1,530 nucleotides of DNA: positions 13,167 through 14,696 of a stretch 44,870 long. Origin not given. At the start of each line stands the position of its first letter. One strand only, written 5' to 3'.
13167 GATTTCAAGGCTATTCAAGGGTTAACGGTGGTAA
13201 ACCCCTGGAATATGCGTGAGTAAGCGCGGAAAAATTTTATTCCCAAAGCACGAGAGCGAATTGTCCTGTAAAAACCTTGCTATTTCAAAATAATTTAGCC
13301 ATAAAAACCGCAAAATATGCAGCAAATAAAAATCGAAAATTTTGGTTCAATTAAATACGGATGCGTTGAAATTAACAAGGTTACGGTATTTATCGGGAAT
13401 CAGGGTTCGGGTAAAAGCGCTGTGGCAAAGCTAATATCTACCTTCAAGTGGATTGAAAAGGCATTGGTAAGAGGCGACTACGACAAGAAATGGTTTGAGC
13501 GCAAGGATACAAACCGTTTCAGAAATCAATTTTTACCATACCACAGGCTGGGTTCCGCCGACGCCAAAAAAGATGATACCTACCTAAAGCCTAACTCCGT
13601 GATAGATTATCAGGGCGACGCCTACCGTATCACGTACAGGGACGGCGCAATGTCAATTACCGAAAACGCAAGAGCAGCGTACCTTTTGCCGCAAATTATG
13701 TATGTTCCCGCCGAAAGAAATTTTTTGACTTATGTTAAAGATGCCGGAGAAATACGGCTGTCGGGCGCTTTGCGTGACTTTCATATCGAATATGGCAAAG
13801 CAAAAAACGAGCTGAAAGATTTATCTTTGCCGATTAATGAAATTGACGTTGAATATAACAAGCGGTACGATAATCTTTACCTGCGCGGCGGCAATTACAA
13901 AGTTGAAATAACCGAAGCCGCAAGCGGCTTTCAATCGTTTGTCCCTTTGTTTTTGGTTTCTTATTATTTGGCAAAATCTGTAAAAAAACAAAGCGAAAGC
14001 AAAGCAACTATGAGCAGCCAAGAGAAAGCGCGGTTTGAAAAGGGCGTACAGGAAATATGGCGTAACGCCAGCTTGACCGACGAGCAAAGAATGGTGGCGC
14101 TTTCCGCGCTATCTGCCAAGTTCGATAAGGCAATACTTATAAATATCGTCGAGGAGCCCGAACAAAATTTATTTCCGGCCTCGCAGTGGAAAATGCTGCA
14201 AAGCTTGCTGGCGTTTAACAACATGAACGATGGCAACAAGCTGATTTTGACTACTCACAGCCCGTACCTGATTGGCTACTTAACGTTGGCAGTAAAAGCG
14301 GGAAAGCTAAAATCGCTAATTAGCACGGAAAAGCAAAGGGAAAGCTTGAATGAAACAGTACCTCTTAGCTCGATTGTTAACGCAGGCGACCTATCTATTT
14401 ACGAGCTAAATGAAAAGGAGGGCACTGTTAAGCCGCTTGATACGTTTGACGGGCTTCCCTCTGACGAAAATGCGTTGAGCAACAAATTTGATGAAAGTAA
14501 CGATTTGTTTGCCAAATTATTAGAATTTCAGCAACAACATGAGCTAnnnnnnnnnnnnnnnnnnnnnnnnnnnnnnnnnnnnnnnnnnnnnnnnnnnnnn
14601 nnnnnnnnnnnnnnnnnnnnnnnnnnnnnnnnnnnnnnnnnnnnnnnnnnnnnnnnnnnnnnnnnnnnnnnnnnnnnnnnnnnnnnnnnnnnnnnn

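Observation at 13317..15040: Translationally coupled ABC/AAA_15-21-type ATPase plus a 164-aa nuclease-like partner: candidate unnamed two-gene defence module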

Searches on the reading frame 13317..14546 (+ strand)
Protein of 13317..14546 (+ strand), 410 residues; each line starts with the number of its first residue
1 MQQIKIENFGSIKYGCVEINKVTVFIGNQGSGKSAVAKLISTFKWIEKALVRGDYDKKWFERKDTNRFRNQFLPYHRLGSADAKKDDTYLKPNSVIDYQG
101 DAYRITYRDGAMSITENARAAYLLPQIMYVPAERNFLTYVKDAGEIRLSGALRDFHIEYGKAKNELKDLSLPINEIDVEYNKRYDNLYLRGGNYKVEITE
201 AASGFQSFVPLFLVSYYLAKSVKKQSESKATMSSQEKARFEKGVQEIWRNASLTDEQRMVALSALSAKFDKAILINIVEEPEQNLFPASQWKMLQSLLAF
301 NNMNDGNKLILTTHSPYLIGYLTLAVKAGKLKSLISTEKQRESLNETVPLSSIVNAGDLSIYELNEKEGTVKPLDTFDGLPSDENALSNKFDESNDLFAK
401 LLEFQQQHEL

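Call 3: search_protein_families(library=pfam, proteins=[window:13317-14546:+], max_evalue=1)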
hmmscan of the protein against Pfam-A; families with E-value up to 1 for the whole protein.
window:13317-14546:+ (410 aa): 9 families
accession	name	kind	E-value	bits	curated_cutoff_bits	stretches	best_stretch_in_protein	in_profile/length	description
PF13175.12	AAA_15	-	9.7e-18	65.4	32.1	2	127-319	201-374/374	AAA ATPase domain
PF13304.12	AAA_21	-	1.3e-09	39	27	2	277-319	263-303/304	AAA domain, putative AbiEii toxin, Type IV TA system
PF11398.14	DUF2813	-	0.00072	19.5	21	1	179-324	178-330/372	Protein of unknown function (DUF2813)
PF13555.12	AAA_29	-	0.024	14.8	27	1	1-35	1-37/61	P-loop containing region of AAA domain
PF00005.33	ABC_tran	-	0.032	15.3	25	1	18-48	9-39/137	ABC transporter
PF02463.25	SMC_N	-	0.043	13.7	40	1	2-39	3-43/220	RecF/RecN/SMC N terminal domain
PF09721.15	Exosortase_EpsH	-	0.11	12.4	25.7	1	187-229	151-193/254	Transmembrane exosortase (Exosortase_EpsH)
PF20720.3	nSTAND3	-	0.14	12.3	27.2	1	18-42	15-39/155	Novel STAND NTPase 3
PF13476.12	AAA_23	-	0.88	10.6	27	0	3-40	1-39/201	AAA domain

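Call 4: search_protein_families(library=padloc, proteins=[window:13317-14546:+], max_evalue=1)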
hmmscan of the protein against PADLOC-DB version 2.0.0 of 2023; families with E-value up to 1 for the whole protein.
window:13317-14546:+ (410 aa): 92 families (the best 25 are shown)
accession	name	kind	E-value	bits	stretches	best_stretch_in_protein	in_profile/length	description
PDLC04562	PDC-M29A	-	1e-159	530.2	1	1-407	1-409/410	-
PDLC02979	AriA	-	8.8e-23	79.7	2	1-47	3-50/373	-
PDLC04710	PDC-M56A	-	7.9e-16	56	3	1-52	1-55/382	-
PDLC03878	NsnB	-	2.2e-15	55.3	2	263-333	230-295/345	-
PDLC04033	PD-T4-4_A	-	4.2e-12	44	2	277-323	330-374/460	-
PDLC04032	PD-T4-4_A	-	3.8e-11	40.6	2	277-328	351-400/474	-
PDLC02980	AriA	-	4.7e-11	41.2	1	22-319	1-303/304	-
PDLC00070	GajA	-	3.6e-10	37.1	2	169-319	231-337/596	AAA ATPase domain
PDLC04182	HEC-01A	-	6.2e-10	36.6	2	270-322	304-354/406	-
PDLC02915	ATPase-Toprim_I-B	-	6.6e-10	36.4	2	2-43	4-45/623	-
PDLC04179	HEC-01A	-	7.4e-10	36.5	2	2-61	3-63/459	-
PDLC04175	HEC-01A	-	1e-09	35.9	2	1-48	6-50/363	-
PDLC04214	HEC-02A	-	1.4e-09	35.7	2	276-356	241-324/338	-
PDLC04389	PDC-M07A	-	1.4e-09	35.5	2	251-323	304-375/443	-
PDLC04178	HEC-01A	-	1.8e-09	35.2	2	2-36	10-44/399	-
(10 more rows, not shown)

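Call 5: search_protein_families(library=ncbifam, proteins=[window:13317-14546:+], max_evalue=1)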
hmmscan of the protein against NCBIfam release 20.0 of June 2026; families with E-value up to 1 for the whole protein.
window:13317-14546:+ (410 aa): 15 families
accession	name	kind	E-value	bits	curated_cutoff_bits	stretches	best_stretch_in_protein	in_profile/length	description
NF041760.1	PtuA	equivalog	4.1e-08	32.6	500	1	2-66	53-119/524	retron Ec78 anti-phage system effector ATPase PtuA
NF038234.1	retron_eff_Eco8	equivalog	3.7e-06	25.8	250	2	2-43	4-46/679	retron Eco8 family effector endonuclease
NF047739.1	antiphage_MADS3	equivalog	5.6e-06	25.8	420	2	258-321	323-381/427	methylation-associated defense system AAA family ATPase MAD3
TIGR04435.1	restrict_AAA_1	hypoth_equivalog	0.0002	20.2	300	1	215-319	360-470/568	restriction system-associated AAA family ATPase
TIGR03608.1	L_ocin_972_ABC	subfamily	0.00088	18.8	254.85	1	223-319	107-197/206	putative bacteriocin export ABC transporter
TIGR04521.1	ECF_ATPase_2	equivalog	0.0031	16.6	330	0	18-41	29-52/279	energy-coupling factor transporter ATPase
TIGR02673.1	FtsE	equivalog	0.0079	15.9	264.85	0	273-319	158-200/214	cell division ATP-binding protein FtsE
TIGR02770.1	nickel_nikD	equivalog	0.0094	15.3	318.7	0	18-53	10-45/230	nickel import ATP-binding protein NikD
TIGR01166.1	cbiO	subfamily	0.019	14.5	211.8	0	257-315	134-186/190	cobalt ABC transporter, ATP-binding protein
NF003034.1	PRK03918.1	equivalog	0.033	12.2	700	1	2-68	4-71/878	DNA double-strand break repair ATPase Rad50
NF008583.0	PRK11545.1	equivalog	0.068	12.6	265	1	20-55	8-41/177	gluconokinase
NF010153.0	PRK13631.1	equivalog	0.082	11.9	463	0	11-37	44-69/320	cobalt transporter ATP-binding subunit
TIGR00972.1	3a0107s01c2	equivalog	0.14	11.5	343.2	1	18-41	25-48/248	phosphate ABC transporter ATP-binding protein PstB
NF005252.0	PRK06762.1-3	equivalog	0.17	11.7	258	1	21-58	12-49/189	hypothetical protein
NF040873.1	AztA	equivalog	0.21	11.1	220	1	17-41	15-39/191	zinc ABC transporter ATP-binding protein AztA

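Call 45: search_solved_structures(query=window:13317-14546:+, max_evalue=0.01, show_alignments=1)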
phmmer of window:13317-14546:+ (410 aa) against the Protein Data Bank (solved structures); distinct sequences matched with E-value up to 0.01: 0.

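Call 47: find_homologous_proteins(query=window:13317-14546:+, max_evalue=0.00001)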
Query window:13317-14546:+ (410 aa): 5535 proteins with E <= 0.00001 among 8000 candidates; the best 120 are listed.
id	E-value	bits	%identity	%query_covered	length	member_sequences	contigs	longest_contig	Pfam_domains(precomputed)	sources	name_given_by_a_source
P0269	2.9e-268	907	100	100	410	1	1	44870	PF13175.13,PF13304.13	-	-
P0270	7.9e-227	771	86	99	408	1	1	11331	PF13175.13,PF13476.13,PF13304.13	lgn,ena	-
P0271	4.4e-221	752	83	99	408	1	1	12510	PF13175.13,PF13304.13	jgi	jgi:predicted ATPase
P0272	6.7e-219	745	83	100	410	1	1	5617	PF13175.13,PF13304.13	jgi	jgi:predicted ATPase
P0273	4.1e-211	719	78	99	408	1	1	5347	PF13175.13,PF13304.13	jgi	jgi:AAA15 family ATPase/GTPase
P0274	8.4e-211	718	79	99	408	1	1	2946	PF11398.15,PF13175.13,PF13304.13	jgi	jgi:predicted ATPase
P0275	9.2e-206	701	77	99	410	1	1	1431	PF13175.13,PF13304.13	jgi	jgi:predicted ATPase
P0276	1.9e-203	694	76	100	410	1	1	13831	PF13175.13,PF13304.13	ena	-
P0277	1.8e-200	684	77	99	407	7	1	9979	PF13175.13,PF13304.13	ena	-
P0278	2.9e-191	654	73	99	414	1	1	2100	PF13175.13,PF13304.13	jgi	jgi:predicted ATPase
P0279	7.3e-190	649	72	99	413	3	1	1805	PF13175.13,PF13304.13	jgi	jgi:predicted ATPase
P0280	6.4e-189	646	72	99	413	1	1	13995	PF13175.13,PF13304.13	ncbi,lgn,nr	ncbi:hypothetical protein FACS1894174_04990 [Bacteroidia bacterium]|nr:hypothetical protein FACS1894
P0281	6.0e-188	643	71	99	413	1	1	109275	PF13175.13,PF13304.13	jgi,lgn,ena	-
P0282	1.8e-187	641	71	99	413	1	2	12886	PF13175.13,PF13304.13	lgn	-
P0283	2.2e-187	641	71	99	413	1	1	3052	PF13175.13,PF13304.13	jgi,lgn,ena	-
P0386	1.9e-141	490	59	99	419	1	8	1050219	PF13175.13,PF13304.13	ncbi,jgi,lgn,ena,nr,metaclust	ncbi:MAG: AAA family ATPase [Bacteroidetes bacterium GWF2_38_335]|nr:MAG: AAA family ATPase [Bactero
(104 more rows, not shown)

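Call 50: search_solved_structures(query=A3, max_evalue=1, show_alignments=1)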
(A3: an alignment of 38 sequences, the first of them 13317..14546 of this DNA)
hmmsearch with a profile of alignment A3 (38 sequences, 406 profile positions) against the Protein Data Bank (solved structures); distinct sequences matched with E-value up to 1: 53.
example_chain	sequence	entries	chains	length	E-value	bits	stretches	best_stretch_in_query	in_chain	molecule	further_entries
3vx4_A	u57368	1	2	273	0.014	17.6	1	29-86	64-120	Putative ABC transporter, ATP-binding protein ComA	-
6z4w_A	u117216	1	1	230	0.025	16.8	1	246-327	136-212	Cell division ATP-binding protein FtsE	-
6z63_A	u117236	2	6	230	0.026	16.7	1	246-327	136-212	Cell division ATP-binding protein FtsE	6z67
5eum_A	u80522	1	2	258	0.03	16.5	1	27-55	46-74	Lipid A export ATP-binding/permease protein MsbA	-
7ndf_A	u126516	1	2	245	0.047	15.9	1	27-55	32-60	Lipid A ABC transporter ATP-binding protein/permease MsbA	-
4hlu_D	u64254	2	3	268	0.068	15.3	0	18-47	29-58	Energy-coupling factor transporter ATP-binding protein EcfA | Energy-coupling factor transporter ATP-binding protein EcfA1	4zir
2ghi_A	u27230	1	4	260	0.093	14.9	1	29-56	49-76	transport protein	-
6p74_A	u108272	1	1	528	0.097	14.8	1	275-316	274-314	Putative ATP-dependent endonuclease of the OLD family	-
7wiu_A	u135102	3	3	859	0.12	14.5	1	27-58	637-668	Mycobactin import ATP-binding/permease protein IrtA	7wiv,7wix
7wiw_A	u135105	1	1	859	0.12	14.5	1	27-58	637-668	Mycobactin import ATP-binding/permease protein IrtA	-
6o30_A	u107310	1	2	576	0.15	14.2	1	27-56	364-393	Lipid A export ATP-binding/permease protein MsbA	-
6bl6_A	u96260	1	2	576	0.15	14.2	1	27-56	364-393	Lipid A export ATP-binding/permease protein MsbA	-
3b5y_A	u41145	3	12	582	0.15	14.2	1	27-56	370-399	Lipid A export ATP-binding/permease protein msbA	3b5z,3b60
9fuz_B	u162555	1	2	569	0.17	14.1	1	27-55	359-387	ATP-dependent lipid A-core flippase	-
3b5w_A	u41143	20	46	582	0.17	14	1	27-55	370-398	Lipid A export ATP-binding/permease protein msbA | ATP-dependent lipid A-core flippase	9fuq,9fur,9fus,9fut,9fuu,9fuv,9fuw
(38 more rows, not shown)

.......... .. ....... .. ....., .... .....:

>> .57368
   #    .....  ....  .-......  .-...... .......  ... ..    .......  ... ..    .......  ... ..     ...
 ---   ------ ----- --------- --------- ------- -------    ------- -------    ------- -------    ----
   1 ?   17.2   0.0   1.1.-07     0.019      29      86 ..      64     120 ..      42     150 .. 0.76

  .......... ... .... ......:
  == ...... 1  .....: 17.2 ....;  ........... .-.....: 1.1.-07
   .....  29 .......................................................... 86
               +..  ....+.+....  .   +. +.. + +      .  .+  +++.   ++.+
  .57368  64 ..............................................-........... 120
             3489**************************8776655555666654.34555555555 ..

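Call 58: predict_structure(alignment_id=A3)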
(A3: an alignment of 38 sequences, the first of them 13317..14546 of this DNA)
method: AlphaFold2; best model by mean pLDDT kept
length: 410 residues; sequences in the alignment: 38
mean_pLDDT: 84.7   pTM: 0.87
mean pLDDT of the five models: 84.7, 76.9, 75.5, 71.8, 69.4
residues with pLDDT >= 90: 158; 70-90: 206; 50-70: 34; < 50: 12
segments of 3 or more residues with pLDDT < 50: 143-146, 384-387
pLDDT, mean of each block of 10 residues (from residue 1): 93 95 92 93 94 87 81 80 60 94 93 86 89 69 55 85 86 86 87 86 85 93 78 74 86 84 76 93 88 96 95 90 92 87 90 94 92 85 53 74 76
secondary structure, 60 per line:
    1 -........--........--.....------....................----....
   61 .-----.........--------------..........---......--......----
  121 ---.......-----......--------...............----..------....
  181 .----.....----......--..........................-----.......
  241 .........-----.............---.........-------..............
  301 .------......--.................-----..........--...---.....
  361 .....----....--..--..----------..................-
elements in order: E2-9 E12-19 E22-26 H33-52 H57-61 H67-75 E90-99 E103-108 E111-116 E124-130 H136-141 H150-164 E177-181 E186-190 E195-197 H203-228 H234-249 H255-267 E271-279 H287-301 E308-313 H316-332 H338-347 E359-365 E370-373 H392-409

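Call 60: fold_search(model_id=the predicted structure, library=pdb)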
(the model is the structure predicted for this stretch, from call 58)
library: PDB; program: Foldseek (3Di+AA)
matches with E <= 10: 1098; with E <= 0.001: 160
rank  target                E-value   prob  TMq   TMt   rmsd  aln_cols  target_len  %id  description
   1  8eea_B                4.7e-11  1.00  0.43  0.47  12.7       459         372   12  Structure of E.coli Septu (PtuAB) complex (released 2023-12-27)
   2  8sux_C                3.2e-10  1.00  0.42  0.45  12.3       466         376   13  Structure of E. coli PtuA hexamer (released 2024-01-10)
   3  8eea_A                3.4e-10  1.00  0.43  0.46  12.8       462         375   12  Structure of E.coli Septu (PtuAB) complex (released 2023-12-27)
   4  8eea_D                6.9e-10  1.00  0.44  0.40  11.9       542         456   13  Structure of E.coli Septu (PtuAB) complex (released 2023-12-27)
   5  8eea_C                6.9e-10  1.00  0.40  0.37  14.7       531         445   12  Structure of E.coli Septu (PtuAB) complex (released 2023-12-27)
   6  8sux_F                1.7e-09  1.00  0.38  0.42  11.4       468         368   13  Structure of E. coli PtuA hexamer (released 2024-01-10)
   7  8ee4_C                4.0e-09  1.00  0.41  0.41  13.0       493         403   13  Structure of PtuA (released 2024-01-03)
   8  8ee4_D                5.3e-09  1.00  0.40  0.41  13.0       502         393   13  Structure of PtuA (released 2024-01-03)
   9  8ee4_F                6.9e-09  1.00  0.41  0.42  13.4       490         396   12  Structure of PtuA (released 2024-01-03)
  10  8sux_D                8.6e-09  1.00  0.40  0.45  10.6       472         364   13  Structure of E. coli PtuA hexamer (released 2024-01-10)
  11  9kjy_E                1.5e-08  1.00  0.37  0.31  15.0       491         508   11  Cryo-EM structure of the Retron-Eco7 complex (state 2) (released 2025-11-12)
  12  9kk2_E                2.6e-08  1.00  0.38  0.31  15.9       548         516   11  Cryo-EM structure of the Retron-Eco7 complex (state 5) (released 2025-11-12)
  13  9e91_A                2.8e-08  1.00  0.37  0.39   9.8       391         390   12  Ec83 Retron PtuA Dimer bound to ATP (released 2025-07-02)
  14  8ee4_E                4.1e-08  1.00  0.42  0.43  13.3       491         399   13  Structure of PtuA (released 2024-01-03)
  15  9kjx_E                4.8e-08  1.00  0.38  0.32  14.5       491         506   11  Cryo-EM structure of the Retron-Eco7 complex (state 1) (released 2025-11-12)
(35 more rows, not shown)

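Call 73: find_encoding_contigs(protein=P0270, flank=6000, max_places=2)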
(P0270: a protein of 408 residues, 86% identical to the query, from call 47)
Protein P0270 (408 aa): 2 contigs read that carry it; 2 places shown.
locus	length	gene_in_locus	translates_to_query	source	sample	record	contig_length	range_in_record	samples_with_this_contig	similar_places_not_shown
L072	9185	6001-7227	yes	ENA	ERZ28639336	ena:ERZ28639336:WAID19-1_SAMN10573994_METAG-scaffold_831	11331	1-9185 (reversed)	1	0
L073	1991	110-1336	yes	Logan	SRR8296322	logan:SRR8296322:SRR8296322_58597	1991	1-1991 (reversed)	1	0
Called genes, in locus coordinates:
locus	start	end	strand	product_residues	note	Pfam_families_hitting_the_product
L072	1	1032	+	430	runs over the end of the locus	PF04468:PSP1, PF28472:PSP1_3rd, PF28473:YaaT_C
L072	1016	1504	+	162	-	PF14109:GldH_lipo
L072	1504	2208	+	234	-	PF13847:Methyltransf_31, PF02390:Methyltransf_4, PF08242:Methyltransf_12 (faint), PF13649:Methyltransf_25 (weak)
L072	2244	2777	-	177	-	-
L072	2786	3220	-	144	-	-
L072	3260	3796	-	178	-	PF04542:Sigma70_r2, PF08281:Sigma70_r4_2, PF04545:Sigma70_r4 (weak)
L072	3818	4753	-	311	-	PF06574:FAD_syn, PF01687:Flavokinase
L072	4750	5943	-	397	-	PF04015:DUF362, PF12797:Fer4_2 (faint), PF12838:Fer4_7, PF13187:Fer4_9, PF13237:Fer4_10 (weak), PF14697:Fer4_21, PF00037:Fer4, PF12837:Fer4_6 (weak), +2 more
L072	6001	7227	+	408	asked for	PF13175:AAA_15, PF13476:AAA_23 (weak), PF13304:AAA_21 (faint), PF13175:AAA_15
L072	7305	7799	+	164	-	-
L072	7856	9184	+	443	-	?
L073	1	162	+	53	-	?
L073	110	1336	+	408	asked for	PF13175:AAA_15, PF13476:AAA_23 (weak), PF13304:AAA_21 (faint), PF13175:AAA_15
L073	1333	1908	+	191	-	-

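Call 74: find_encoding_contigs(protein=P0386, flank=8000, max_places=3)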
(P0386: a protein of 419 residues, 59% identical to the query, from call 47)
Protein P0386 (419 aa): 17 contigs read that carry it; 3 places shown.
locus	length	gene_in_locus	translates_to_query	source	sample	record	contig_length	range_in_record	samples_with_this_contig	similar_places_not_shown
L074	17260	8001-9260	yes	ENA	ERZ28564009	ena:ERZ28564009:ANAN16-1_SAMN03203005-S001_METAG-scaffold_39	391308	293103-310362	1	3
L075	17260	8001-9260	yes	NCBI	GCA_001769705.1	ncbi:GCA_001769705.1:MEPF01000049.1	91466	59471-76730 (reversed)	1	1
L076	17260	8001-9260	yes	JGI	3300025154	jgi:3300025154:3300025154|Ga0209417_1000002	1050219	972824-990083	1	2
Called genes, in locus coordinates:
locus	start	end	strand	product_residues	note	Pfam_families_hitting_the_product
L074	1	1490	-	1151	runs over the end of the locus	PF16927:HisKA_7TM, PF00989:PAS, PF13426:PAS_9, PF08448:PAS_4, PF01590:GAF, PF13185:GAF_2, PF00989:PAS, PF13426:PAS_9, +7 more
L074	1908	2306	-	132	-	PF00903:Glyoxalase, PF12681:Glyoxalase_2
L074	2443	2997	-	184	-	PF08002:DUF1697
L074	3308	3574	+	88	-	-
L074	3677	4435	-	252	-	PF00072:Response_reg, PF04397:LytTR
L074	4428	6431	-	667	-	PF00515:TPR_1 (faint), PF07719:TPR_2 (faint), PF13181:TPR_8 (faint), PF13374:TPR_10 (faint), PF17874:TPR_MalT (weak), PF13424:TPR_12 (weak), PF06580:His_kinase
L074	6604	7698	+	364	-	PF00756:Esterase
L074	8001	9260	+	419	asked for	PF13175:AAA_15 (weak), PF13304:AAA_21 (faint), PF13175:AAA_15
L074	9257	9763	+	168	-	-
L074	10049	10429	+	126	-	-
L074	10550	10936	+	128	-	-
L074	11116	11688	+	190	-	-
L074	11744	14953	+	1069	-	PF02415:Chlam_PMP (faint), PF18962:Por_Secre_tail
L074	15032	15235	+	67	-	-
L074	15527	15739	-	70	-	-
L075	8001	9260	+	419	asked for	PF13175:AAA_15 (weak), PF13304:AAA_21 (faint), PF13175:AAA_15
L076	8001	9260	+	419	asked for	PF13175:AAA_15 (weak), PF13304:AAA_21 (faint), PF13175:AAA_15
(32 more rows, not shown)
